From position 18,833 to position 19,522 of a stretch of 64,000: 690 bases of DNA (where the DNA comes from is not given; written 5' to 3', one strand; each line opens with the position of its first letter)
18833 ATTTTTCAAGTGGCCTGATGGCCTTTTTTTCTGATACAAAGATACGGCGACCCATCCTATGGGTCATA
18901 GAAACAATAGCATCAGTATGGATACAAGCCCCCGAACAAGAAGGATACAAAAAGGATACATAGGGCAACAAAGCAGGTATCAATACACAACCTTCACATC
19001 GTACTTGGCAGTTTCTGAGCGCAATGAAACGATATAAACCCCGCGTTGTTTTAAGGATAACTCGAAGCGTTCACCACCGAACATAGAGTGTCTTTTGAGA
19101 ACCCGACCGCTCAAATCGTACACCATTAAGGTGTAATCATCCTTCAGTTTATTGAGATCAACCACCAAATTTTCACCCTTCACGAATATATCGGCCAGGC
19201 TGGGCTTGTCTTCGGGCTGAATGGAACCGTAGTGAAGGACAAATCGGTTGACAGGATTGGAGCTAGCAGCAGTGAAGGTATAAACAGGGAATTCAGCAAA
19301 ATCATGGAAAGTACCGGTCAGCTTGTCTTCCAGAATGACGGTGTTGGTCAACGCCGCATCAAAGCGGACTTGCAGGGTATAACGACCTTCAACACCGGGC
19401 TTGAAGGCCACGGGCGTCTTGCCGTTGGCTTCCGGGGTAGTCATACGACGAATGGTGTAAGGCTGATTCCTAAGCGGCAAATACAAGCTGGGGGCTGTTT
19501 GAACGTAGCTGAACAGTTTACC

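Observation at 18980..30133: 3,717-aa four-module beta-helix T9SS protein encoded directly upstream of the fibre genes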

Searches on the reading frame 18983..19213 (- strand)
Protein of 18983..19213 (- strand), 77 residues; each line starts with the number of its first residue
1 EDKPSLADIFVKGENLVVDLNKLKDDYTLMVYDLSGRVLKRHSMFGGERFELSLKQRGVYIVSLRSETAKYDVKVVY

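Call 102: search_protein_families(library=ncbifam, proteins=[window:18983-19213:-], max_evalue=0.01)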
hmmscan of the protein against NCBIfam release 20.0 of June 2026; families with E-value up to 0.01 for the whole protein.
window:18983-19213:- (77 aa): 5 families
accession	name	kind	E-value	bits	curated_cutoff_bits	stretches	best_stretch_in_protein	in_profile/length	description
TIGR04183.1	Por_Secre_tail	domain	3.7e-07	30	23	1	16-76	10-70/72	T9SS type A sorting domain-containing protein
NF050177.1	TapA_OM_Porphy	equivalog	0.0018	17.1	500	1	16-76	482-542/544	TapA/TapC family T9SS-dependent outer membrane protein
NF052644.1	T9SS_DNase_Rie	equivalog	0.0022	17.4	260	1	25-75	198-248/251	T9SS-dependent surface endonuclease, AS87_RS02955 family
NF038113.1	T9SSA_dep_M36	equivalog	0.0034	15.6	885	1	16-76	804-867/869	T9SS-dependent M36 family metallopeptidase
NF033708.1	T9SS_Cterm_ChiA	domain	0.007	16.2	40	1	30-75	5-52/55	T9SS sorting signal type C domain-containing protein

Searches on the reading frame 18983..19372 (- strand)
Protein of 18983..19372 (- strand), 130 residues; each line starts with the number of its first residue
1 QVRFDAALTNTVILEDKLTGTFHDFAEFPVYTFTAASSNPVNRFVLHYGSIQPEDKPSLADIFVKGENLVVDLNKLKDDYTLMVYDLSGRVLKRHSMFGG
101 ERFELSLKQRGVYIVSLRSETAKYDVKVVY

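Call 76: search_protein_families(library=ncbifam, alignment_id=A6, max_evalue=0.01)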
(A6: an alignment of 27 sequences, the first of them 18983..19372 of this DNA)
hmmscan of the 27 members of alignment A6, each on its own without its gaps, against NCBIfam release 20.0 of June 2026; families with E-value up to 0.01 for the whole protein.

A. member 1, window:18983-19372:- (130 aa): 3 families
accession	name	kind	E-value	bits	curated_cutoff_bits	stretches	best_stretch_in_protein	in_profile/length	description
TIGR04183.1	Por_Secre_tail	domain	1.2e-06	28.4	23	1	69-129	10-70/72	T9SS type A sorting domain-containing protein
NF052644.1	T9SS_DNase_Rie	equivalog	0.005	16.2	260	1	77-128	197-248/251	T9SS-dependent surface endonuclease, AS87_RS02955 family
NF050177.1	TapA_OM_Porphy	equivalog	0.0056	15.5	500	1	69-129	482-542/544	TapA/TapC family T9SS-dependent outer membrane protein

B. families by the number of members that match (of 27 scanned): 6 families
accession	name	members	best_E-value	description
TIGR04183.1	Por_Secre_tail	19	2.5e-09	T9SS type A sorting domain-containing protein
NF033708.1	T9SS_Cterm_ChiA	10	2.4e-07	T9SS sorting signal type C domain-containing protein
NF038113.1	T9SSA_dep_M36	8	2e-05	T9SS-dependent M36 family metallopeptidase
NF050177.1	TapA_OM_Porphy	2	0.00035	TapA/TapC family T9SS-dependent outer membrane protein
NF052644.1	T9SS_DNase_Rie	2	0.0014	T9SS-dependent surface endonuclease, AS87_RS02955 family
NF011740.0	PRK15193.1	1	0.00093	fimbrial biogenesis usher protein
